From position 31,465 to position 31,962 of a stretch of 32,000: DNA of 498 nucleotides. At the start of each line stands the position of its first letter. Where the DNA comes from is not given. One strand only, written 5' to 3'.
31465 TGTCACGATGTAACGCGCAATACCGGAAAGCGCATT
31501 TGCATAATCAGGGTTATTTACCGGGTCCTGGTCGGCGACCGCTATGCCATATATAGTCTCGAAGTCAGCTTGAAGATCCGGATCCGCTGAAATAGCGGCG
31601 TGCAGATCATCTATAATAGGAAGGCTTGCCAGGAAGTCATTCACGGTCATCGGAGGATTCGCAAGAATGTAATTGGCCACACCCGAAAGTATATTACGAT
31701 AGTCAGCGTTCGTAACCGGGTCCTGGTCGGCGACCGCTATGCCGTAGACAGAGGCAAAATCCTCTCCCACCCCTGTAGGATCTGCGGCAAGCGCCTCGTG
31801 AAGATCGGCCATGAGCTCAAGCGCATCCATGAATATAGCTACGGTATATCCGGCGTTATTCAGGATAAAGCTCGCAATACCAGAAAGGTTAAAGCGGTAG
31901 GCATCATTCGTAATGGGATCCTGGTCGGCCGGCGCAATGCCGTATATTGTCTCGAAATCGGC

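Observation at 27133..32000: Truncated giant surface-type protein built from three unrelated repeat families, parked at the head of a polysaccharide locus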

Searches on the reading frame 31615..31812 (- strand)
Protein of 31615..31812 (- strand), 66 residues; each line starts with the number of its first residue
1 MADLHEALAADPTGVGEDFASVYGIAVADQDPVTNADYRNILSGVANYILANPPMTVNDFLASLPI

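Call 35: search_protein_representatives(alignment_id=A1)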
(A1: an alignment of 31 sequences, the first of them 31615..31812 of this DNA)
Query: 31 sequences, 63 profile positions. Proteins with E-value up to 0.001 (for the whole library): 52; up to 1e-10: 33; up to 1e-30: 18. The best 52 are listed.
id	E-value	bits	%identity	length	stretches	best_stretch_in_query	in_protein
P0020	0.0e+00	1550.4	-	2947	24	1-62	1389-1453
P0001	0.0e+00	1407.3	-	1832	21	1-62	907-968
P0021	2.0e-144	485.7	-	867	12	2-62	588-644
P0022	5.8e-132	445.8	-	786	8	4-62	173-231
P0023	7.8e-131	442.2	-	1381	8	3-61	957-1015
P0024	2.5e-125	424.5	-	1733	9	2-60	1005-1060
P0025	5.3e-99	340.2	-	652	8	1-62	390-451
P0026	1.5e-85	297.1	-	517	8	2-61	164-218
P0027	9.2e-75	262.6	-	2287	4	1-62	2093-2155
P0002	7.2e-64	227.7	-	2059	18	2-62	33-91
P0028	2.3e-62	222.8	-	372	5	1-62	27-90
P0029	1.5e-50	185.0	-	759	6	3-53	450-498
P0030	2.0e-48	178.2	-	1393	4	3-62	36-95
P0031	3.9e-48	177.3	-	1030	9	2-62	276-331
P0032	1.5e-45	169.0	-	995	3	3-61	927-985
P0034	1.5e-43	162.6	-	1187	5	3-62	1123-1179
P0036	1.7e-27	111.1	-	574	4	2-62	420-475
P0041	1.3e-20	89.1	-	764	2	3-61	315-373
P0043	2.0e-18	82.1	-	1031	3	2-62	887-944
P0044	6.2e-17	77.3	-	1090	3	10-61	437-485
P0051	9.1e-10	54.4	-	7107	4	4-43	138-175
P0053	7.1e-09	51.5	-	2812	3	3-61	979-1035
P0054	8.6e-08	48.1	-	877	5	2-62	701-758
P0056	1.7e-06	43.9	-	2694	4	3-62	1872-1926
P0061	2.4e-05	40.2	-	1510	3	8-44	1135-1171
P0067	3.2e-04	36.6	-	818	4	6-61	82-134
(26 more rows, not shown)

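Call 38: find_encoding_contigs(protein=P0020, flank=10000)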
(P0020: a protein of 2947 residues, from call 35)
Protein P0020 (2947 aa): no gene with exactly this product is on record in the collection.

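Call 39: search_protein_families(library=pfam, proteins=[P0020], max_evalue=0.01)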
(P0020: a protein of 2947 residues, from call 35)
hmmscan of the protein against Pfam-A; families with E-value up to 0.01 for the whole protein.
P0020 (2947 aa): 3 families
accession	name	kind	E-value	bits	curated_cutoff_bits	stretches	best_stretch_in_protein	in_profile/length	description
PF11329.14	DUF3131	-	5.9e-08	32.5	20.3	1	429-551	2-123/367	Protein of unknown function (DUF3131)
PF20347.3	DUF6642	-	6e-06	26.5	27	0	1778-1823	47-92/182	Family of unknown function (DUF6642)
PF08890.17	Phage_TAC_5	-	0.0079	16.6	27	0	2092-2142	68-118/135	Phage XkdN-like tail assembly chaperone protein, TAC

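Call 40: list_cluster_members(proteins=[P0020])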
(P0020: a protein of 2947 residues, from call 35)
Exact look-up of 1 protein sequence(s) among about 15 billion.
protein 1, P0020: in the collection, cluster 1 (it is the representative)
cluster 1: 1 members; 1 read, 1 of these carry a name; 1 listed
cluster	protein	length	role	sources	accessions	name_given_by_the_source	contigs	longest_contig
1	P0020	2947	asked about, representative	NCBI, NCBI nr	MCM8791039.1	MAG: DUF3131 domain-containing protein [Candidatus Omnitrophica bacterium] | DUF3131 domain-containing protein [Candidatus Omnitrophota bacterium]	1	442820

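Call 67: list_cluster_members(proteins=[P0023, P0024, P0032, P0043, P0021, P0041, P0044, P0027, P0034, P0005])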
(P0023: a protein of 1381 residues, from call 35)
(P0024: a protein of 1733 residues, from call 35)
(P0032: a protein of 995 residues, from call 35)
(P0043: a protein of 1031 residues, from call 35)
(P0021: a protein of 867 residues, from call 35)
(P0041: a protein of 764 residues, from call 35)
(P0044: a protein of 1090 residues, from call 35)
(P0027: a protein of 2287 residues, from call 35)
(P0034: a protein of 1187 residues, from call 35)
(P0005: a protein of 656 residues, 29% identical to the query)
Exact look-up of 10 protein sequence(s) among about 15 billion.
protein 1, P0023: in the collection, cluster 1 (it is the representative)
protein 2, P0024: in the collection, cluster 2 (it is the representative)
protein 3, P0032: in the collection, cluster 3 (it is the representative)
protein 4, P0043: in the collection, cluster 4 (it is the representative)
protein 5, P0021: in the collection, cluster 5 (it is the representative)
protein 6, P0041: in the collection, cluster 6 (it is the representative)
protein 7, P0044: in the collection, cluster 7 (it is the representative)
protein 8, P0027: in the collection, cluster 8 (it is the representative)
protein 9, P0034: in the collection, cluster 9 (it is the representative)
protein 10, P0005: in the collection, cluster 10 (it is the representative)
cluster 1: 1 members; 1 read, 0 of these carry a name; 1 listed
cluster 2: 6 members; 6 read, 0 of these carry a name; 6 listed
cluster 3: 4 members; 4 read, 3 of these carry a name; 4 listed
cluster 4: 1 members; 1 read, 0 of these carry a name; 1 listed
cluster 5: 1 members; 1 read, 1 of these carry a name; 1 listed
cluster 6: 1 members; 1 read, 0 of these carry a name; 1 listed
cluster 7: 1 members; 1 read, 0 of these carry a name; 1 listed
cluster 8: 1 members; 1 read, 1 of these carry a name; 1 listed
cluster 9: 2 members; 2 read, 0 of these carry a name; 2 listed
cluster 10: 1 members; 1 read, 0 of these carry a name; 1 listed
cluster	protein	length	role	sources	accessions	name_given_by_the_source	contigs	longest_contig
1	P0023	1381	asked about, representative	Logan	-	-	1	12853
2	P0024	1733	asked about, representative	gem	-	-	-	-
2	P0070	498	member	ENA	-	-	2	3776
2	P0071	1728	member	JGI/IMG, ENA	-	-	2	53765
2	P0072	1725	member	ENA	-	-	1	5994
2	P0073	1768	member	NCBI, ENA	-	-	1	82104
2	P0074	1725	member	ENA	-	-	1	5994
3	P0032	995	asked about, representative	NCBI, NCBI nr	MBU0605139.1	MAG: DUF3131 domain-containing protein, partial [Candidatus Omnitrophica bacterium] | DUF3131 domain-containing protein [Candidatus Omnitrophota bacterium]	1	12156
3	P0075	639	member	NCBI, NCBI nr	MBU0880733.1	MAG: DUF3131 domain-containing protein, partial [Candidatus Omnitrophica bacterium] | DUF3131 domain-containing protein [Candidatus Omnitrophota bacterium]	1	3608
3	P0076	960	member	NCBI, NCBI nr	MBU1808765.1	MAG: DUF3131 domain-containing protein, partial [Candidatus Omnitrophica bacterium] | DUF3131 domain-containing protein [Candidatus Omnitrophota bacterium]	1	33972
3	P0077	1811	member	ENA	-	-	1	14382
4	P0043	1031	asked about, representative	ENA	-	-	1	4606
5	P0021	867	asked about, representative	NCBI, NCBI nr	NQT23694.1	MAG: hypothetical protein HQ579_09710, partial [Candidatus Omnitrophica bacterium] | hypothetical protein [Candidatus Omnitrophota bacterium]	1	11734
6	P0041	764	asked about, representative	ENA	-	-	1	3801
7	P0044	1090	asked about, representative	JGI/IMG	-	-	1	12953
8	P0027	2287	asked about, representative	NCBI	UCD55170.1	MAG: HEAT repeat domain-containing protein, partial [Candidatus Omnitrophota bacterium]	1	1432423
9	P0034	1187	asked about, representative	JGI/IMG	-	-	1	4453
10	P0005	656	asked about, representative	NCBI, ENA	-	-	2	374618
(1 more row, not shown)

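Call 68: find_encoding_contigs(protein=P0073, flank=10000, max_places=3)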
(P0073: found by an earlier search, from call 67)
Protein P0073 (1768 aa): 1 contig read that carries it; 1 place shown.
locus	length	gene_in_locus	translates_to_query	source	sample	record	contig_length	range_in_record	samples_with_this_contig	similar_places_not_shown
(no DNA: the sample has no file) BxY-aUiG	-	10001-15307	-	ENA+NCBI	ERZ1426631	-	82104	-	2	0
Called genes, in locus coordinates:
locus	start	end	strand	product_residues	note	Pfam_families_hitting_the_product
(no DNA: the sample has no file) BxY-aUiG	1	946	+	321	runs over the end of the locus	PF03255:ACCA, PF01039:Carboxyl_trans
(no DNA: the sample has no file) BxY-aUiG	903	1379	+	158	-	PF13581:HATPase_c_2, PF02518:HATPase_c (weak)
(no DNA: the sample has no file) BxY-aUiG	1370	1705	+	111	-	PF01740:STAS, PF13466:STAS_2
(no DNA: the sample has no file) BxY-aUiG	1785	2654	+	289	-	PF02405:MlaE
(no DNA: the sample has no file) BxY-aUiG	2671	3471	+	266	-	PF00005:ABC_tran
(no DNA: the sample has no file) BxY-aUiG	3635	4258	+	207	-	PF02470:MlaD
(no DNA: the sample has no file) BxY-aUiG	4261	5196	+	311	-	PF04773:FecR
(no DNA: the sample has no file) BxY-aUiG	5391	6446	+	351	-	-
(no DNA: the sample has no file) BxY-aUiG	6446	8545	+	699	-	PF05226:CHASE2, PF07228:SpoIIE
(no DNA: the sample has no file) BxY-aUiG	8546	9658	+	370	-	PF13185:GAF_2, PF01590:GAF, PF13492:GAF_3 (weak), PF13487:HD_5, PF01966:HD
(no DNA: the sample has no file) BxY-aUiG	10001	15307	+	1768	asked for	PF10091:Glycoamylase, PF11329:DUF3131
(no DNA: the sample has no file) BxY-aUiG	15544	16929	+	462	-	?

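Call 69: find_encoding_contigs(protein=P0077, flank=10000, max_places=3)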
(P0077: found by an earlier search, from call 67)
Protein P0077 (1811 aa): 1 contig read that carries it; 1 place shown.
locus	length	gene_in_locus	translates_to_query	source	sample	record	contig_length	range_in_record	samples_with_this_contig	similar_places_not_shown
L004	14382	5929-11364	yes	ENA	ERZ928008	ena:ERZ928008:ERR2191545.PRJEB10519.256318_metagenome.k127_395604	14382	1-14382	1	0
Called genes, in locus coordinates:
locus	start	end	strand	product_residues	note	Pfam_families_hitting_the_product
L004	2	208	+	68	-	?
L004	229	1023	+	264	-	PF02405:MlaE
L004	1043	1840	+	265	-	PF00005:ABC_tran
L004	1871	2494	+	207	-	PF02470:MlaD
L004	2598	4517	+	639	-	PF05226:CHASE2, PF07228:SpoIIE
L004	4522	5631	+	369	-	PF13185:GAF_2, PF01590:GAF, PF13492:GAF_3 (weak), PF13487:HD_5, PF01966:HD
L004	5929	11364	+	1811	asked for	PF10091:Glycoamylase, PF11329:DUF3131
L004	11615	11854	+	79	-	-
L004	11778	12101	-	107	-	-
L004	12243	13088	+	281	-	PF01261:AP_endonuc_2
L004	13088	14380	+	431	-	?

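Call 70: search_protein_families(library=pfam, proteins=[L004:13088-14380:+, L004:12243-13088:+, P0077], max_evalue=0.01)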
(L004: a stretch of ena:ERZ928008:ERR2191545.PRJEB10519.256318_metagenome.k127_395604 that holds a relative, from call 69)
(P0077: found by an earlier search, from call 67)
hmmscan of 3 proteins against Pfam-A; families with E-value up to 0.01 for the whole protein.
L004:13088-14380:+ (431 aa): 4 families
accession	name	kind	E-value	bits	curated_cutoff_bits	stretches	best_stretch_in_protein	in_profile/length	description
PF13603.12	tRNA-synt_1_2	-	1.3e-71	240.4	25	1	222-408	1-184/185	Leucyl-tRNA synthetase, editing domain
PF00133.28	tRNA-synt_1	-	2.6e-29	102.7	22.7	1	14-226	1-226/414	tRNA synthetases class I (I, L, M and V)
PF09334.17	tRNA-synt_1g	-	4.1e-24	85.5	20.1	1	42-225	7-218/391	tRNA synthetases class I (M)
PF17848.7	Zn_ribbon_ACC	-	0.0052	17.4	24.5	0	177-190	4-17/26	Acetyl-CoA carboxylase zinc finger domain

L004:12243-13088:+ (281 aa): 1 family
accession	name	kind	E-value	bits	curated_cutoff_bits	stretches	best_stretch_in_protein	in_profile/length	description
PF01261.30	AP_endonuc_2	-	3.3e-52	178.1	31.1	1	17-277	1-245/249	Xylose isomerase-like TIM barrel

P0077 (1811 aa): 3 families
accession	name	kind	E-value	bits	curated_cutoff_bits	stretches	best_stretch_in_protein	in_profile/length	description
PF10091.15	Glycoamylase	-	4.8e-17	62.7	27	1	282-401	105-220/221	Putative glucoamylase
PF11329.14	DUF3131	-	9.4e-10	38.5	20.3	1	443-563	2-123/367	Protein of unknown function (DUF3131)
PF05593.20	RHS_repeat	-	0.0013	19.5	22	0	1546-1563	11-28/38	RHS Repeat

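Call 81: find_encoding_contigs(protein=P0071, flank=10000, max_places=2)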
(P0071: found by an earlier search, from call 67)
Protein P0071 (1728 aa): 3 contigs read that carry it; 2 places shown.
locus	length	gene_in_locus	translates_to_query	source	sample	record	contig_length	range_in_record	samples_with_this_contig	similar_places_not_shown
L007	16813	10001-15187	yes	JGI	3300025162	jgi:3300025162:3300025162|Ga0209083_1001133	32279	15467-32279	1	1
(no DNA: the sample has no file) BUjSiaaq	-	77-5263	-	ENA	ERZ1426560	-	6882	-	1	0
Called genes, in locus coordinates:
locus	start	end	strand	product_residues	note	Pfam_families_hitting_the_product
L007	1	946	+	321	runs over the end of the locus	PF03255:ACCA, PF01039:Carboxyl_trans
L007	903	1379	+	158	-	PF13581:HATPase_c_2, PF02518:HATPase_c (weak)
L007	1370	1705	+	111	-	PF01740:STAS, PF13466:STAS_2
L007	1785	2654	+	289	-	PF02405:MlaE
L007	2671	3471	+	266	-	PF00005:ABC_tran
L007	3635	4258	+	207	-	PF02470:MlaD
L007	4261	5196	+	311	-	PF04773:FecR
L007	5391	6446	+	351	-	-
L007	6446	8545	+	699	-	PF05226:CHASE2, PF07228:SpoIIE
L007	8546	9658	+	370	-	PF13185:GAF_2, PF01590:GAF, PF13492:GAF_3 (weak), PF13487:HD_5, PF01966:HD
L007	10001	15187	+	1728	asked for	PF10091:Glycoamylase, PF11329:DUF3131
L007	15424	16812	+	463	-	?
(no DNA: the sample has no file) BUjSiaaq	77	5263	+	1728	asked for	PF10091:Glycoamylase, PF11329:DUF3131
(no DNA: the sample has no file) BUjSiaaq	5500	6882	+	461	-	?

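Call 82: find_encoding_contigs(protein=P0023, flank=10000, max_places=2)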
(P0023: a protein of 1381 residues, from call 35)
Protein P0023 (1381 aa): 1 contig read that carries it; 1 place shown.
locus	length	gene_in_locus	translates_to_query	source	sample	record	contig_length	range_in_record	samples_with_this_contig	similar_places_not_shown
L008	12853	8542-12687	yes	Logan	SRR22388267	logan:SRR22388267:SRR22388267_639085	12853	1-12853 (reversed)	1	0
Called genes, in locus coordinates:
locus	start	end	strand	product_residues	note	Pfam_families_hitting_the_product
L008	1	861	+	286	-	?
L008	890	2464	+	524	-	PF02142:MGS, PF01808:AICARFT_IMPCHas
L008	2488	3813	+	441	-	PF08245:Mur_ligase_M, PF02875:Mur_ligase_C, PF27239:FOL3_C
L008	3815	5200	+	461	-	PF10396:TrmE_N, PF12631:MnmE_helical, PF00350:Dynamin_N (faint), PF01926:MMR_HSR1, PF02421:FeoB_N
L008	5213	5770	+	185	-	PF01227:GTP_cyclohydroI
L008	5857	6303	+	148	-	PF02681:DUF212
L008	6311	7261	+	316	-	PF13174:TPR_6 (weak), PF01476:LysM, PF03734:YkuD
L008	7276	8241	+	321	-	PF03255:ACCA, PF01039:Carboxyl_trans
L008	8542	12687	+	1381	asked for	PF10091:Glycoamylase, PF11329:DUF3131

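Call 83: find_encoding_contigs(protein=P0044, flank=10000, max_places=2)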
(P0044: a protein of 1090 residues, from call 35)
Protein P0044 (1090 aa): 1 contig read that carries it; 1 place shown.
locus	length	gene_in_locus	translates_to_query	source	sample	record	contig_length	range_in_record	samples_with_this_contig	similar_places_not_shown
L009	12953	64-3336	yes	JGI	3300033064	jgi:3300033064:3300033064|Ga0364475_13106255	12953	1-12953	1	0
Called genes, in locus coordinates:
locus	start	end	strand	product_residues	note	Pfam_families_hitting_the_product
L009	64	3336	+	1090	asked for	PF01839:FG-GAP (faint), PF13517:FG-GAP_3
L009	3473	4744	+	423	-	PF01943:Polysacc_synt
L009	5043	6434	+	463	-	-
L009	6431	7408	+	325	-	PF00535:Glycos_transf_2, PF10111:Glyco_tranf_2_2 (weak), PF13641:Glyco_tranf_2_3 (weak)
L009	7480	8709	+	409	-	PF00534:Glycos_transf_1 (faint)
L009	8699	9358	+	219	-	PF01209:Ubie_methyltran, PF03848:TehB, PF13489:Methyltransf_23, PF02353:CMAS (weak), PF08241:Methyltransf_11, PF08242:Methyltransf_12, PF13649:Methyltransf_25, PF13847:Methyltransf_31, +1 more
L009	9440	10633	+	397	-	PF13439:Glyco_transf_4, PF00534:Glycos_transf_1, PF13524:Glyco_trans_1_2, PF13692:Glyco_trans_1_4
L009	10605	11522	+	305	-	-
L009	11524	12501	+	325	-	PF04055:Radical_SAM, PF13186:SPASM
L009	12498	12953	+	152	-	?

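Call 85: search_solved_structures(query=A1, max_evalue=10)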
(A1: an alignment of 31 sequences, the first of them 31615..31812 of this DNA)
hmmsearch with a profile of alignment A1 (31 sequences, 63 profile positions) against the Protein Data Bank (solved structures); distinct sequences matched with E-value up to 10: 4.
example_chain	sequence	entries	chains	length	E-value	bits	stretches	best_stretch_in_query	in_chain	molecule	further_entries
6zqv_B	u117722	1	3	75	0.39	13.9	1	30-54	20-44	Genome polyprotein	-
5jjv_A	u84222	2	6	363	0.97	12.6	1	30-61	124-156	Tyrosine recombinase XerH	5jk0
6zqi_B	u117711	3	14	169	1.5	12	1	30-54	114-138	Genome polyprotein | prM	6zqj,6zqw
2ztb_A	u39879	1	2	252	1.5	12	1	12-38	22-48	Crystal protein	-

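Call 87: search_protein_families(library=pfam, proteins=[L007:15424-16812:+, P0044, P0024, P0041], max_evalue=0.01)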
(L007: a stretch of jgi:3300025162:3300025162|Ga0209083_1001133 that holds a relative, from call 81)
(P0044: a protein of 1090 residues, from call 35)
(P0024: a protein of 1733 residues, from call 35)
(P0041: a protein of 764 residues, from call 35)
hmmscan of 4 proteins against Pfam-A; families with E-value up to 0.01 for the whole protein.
L007:15424-16812:+ (463 aa): 0 families

P0044 (1090 aa): 2 families
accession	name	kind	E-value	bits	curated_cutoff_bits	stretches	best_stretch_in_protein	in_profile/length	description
PF01839.29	FG-GAP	-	1.2e-20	73.4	22.1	3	155-179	7-27/37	FG-GAP repeat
PF13517.12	FG-GAP_3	-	1.1e-19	71.2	26.9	4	157-212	1-61/61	FG-GAP-like repeat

P0024 (1733 aa): 2 families
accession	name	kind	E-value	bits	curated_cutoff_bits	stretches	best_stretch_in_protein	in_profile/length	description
PF10091.15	Glycoamylase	-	7.4e-19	68.6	27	1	277-395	105-219/221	Putative glucoamylase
PF11329.14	DUF3131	-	1.7e-09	37.6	20.3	1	439-559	3-124/367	Protein of unknown function (DUF3131)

P0041 (764 aa): 0 families

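Call 100: list_cluster_members(proteins=[P0051, P0053, P0056, P0031, P0036, P0054, P0029, P0061, P0067, P0008])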
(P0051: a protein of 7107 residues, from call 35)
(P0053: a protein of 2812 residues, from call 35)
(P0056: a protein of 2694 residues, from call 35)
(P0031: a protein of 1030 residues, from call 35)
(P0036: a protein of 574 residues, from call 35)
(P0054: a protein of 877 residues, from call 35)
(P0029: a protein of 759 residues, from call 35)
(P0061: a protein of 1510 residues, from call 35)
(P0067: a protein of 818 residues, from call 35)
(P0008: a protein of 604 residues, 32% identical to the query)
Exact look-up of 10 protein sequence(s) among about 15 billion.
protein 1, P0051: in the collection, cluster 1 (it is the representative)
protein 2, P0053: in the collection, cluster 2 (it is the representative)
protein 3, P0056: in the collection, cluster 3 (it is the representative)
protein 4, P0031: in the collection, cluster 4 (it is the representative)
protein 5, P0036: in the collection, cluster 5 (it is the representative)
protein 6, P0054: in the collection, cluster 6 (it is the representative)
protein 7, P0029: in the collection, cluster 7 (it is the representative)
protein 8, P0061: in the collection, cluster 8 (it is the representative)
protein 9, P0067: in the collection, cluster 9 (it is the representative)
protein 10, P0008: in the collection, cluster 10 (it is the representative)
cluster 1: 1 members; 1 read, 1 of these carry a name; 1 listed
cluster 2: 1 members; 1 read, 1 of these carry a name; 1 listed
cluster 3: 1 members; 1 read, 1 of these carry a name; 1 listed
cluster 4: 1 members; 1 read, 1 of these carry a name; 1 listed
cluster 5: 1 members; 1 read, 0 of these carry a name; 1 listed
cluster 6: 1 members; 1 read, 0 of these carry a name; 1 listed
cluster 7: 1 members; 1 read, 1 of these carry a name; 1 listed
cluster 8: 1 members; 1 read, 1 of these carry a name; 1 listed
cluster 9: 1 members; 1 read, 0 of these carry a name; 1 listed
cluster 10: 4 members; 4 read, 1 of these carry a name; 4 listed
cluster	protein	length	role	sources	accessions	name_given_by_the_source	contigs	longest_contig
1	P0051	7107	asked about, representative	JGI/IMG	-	hypothetical protein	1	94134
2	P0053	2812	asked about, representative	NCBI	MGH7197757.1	MAG: hypothetical protein ACREH5_03350, partial [Candidatus Omnitrophota bacterium]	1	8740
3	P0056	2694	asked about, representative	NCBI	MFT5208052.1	MAG: hypothetical protein ACI9CF_001816, partial [Candidatus Omnitrophota bacterium]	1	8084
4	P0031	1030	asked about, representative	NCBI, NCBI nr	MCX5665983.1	MAG: hypothetical protein NT036_02900, partial [Candidatus Omnitrophica bacterium] | hypothetical protein [Candidatus Omnitrophota bacterium]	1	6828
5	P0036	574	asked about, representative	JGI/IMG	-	-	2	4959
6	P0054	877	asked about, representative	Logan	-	-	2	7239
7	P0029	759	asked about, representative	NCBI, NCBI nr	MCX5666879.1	MAG: transposase [Candidatus Omnitrophica bacterium] | transposase [Candidatus Omnitrophota bacterium]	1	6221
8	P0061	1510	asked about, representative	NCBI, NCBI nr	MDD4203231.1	MAG: hypothetical protein PHQ52_07170, partial [Candidatus Omnitrophica bacterium] | hypothetical protein [Candidatus Omnitrophota bacterium]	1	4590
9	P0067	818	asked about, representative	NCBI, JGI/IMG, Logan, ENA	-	-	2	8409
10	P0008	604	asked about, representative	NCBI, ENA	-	-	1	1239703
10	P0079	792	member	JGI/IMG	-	hypothetical protein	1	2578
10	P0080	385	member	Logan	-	-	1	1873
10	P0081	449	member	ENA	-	-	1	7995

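Call 102: search_protein_families(library=pfam, alignment_id=A1, max_evalue=1)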
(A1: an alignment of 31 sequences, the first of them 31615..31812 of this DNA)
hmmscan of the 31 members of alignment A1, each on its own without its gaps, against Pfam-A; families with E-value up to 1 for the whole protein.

A. member 1, window:31615-31812:- (66 aa): 0 families

B. families by the number of members that match (of 31 scanned): 8 families
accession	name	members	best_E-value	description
PF20347.3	DUF6642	2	0.026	Family of unknown function (DUF6642)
PF08890.17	Phage_TAC_5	2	0.056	Phage XkdN-like tail assembly chaperone protein, TAC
PF13750.12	Big_3_3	1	0.03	Bacterial Ig-like domain (group 3)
PF18479.7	PIN_11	1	0.042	PIN like domain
PF17154.10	GAPES3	1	0.095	Gammaproteobacterial periplasmic sensor domain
PF05508.16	Ran-binding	1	0.11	RanGTP-binding protein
PF03594.19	BenE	1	0.11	Benzoate membrane transport protein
PF12563.13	Hemolysin_N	1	0.23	Hemolytic toxin N terminal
